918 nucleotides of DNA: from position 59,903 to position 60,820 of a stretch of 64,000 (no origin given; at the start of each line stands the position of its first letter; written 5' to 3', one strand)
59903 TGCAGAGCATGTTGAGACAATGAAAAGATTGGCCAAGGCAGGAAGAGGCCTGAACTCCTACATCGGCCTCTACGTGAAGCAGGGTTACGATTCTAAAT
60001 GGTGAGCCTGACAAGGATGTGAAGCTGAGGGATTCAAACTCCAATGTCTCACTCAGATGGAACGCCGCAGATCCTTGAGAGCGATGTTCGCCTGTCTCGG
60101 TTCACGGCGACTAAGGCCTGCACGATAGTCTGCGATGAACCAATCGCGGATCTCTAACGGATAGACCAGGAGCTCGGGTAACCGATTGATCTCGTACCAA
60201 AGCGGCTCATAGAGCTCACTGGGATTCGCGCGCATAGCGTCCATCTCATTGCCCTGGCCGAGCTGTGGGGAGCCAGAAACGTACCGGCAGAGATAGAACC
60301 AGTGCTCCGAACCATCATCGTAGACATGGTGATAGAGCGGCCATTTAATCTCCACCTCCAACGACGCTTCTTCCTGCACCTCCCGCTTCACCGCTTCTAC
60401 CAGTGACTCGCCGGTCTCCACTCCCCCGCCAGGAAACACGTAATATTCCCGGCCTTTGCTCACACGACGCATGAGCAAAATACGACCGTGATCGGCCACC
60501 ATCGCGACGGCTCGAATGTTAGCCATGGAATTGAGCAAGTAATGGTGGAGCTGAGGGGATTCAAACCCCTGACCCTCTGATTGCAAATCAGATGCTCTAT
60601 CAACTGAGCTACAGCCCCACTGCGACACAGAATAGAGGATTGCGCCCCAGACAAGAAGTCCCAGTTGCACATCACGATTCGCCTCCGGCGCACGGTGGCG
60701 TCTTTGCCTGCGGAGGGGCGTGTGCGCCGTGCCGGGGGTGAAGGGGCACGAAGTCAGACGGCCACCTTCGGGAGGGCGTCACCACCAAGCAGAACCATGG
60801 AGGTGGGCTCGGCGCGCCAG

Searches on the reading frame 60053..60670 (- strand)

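Call 23: search_protein_families(library=pfam, proteins=[window:60053-60670:-], max_evalue=0.001)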
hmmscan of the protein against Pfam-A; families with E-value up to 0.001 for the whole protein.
window:60053-60670:- (205 aa): 2 families
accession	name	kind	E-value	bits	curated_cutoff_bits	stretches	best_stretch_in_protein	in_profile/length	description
PF00293.34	NUDIX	-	9e-16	58.5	21.1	1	54-153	8-118/134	NUDIX domain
PF14815.12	NUDIX_4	-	0.00012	22.2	35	1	55-133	2-83/113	NUDIX domain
